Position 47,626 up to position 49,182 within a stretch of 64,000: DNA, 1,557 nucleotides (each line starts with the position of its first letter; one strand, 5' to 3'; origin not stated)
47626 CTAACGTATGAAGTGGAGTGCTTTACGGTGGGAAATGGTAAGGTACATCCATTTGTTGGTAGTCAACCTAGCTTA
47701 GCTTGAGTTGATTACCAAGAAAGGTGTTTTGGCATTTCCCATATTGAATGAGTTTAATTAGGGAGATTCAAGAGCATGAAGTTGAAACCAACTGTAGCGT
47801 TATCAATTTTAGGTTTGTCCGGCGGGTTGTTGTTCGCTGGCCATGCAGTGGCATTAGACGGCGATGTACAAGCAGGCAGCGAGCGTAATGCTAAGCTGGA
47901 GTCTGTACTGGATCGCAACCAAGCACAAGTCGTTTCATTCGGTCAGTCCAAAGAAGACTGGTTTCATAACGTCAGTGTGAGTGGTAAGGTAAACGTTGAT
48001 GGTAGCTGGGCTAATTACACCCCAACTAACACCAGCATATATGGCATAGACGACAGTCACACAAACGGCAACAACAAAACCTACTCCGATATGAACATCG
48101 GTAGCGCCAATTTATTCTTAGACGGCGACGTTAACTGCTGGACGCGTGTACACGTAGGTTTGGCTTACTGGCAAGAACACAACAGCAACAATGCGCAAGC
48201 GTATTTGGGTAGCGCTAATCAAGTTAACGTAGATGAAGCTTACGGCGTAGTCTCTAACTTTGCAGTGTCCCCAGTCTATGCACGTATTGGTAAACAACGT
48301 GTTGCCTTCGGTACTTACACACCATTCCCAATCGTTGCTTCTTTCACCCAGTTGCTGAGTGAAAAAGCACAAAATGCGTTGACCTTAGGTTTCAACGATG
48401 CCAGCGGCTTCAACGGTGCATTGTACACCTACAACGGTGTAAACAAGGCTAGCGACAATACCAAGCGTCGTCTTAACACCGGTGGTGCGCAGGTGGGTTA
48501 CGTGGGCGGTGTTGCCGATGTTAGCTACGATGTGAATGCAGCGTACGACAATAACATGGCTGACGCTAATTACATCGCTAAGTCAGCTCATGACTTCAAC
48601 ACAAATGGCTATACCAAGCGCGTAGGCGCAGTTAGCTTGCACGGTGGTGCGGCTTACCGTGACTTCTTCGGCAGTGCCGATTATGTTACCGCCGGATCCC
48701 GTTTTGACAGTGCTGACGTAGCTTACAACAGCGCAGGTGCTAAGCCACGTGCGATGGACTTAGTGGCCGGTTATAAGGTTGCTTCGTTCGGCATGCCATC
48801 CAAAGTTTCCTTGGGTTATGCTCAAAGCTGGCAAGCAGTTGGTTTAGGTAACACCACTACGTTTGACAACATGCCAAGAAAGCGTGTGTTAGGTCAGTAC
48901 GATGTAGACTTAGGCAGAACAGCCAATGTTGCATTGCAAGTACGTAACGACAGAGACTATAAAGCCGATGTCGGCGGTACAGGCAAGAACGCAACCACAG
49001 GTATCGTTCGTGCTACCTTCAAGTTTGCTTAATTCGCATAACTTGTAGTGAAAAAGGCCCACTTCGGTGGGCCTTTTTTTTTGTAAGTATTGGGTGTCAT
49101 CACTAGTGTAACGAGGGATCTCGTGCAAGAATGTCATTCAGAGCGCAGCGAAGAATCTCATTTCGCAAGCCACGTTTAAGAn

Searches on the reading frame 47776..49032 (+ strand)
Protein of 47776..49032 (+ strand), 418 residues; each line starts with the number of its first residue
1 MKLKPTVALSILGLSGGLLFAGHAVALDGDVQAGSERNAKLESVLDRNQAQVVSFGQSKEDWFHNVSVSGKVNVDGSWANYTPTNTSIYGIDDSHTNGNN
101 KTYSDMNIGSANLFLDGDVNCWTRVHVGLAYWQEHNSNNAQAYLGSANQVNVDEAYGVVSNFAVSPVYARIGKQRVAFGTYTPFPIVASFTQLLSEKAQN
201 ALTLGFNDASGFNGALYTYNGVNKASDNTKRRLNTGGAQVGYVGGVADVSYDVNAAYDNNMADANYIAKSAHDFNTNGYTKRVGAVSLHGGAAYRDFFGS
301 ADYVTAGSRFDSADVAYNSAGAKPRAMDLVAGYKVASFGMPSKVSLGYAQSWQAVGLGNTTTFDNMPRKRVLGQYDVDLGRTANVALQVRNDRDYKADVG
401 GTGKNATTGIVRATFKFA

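Call 67: search_protein_families(library=pfam, proteins=[window:47776-49032:+], max_evalue=0.0001)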
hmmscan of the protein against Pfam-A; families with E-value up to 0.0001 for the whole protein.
window:47776-49032:+ (418 aa): 0 families
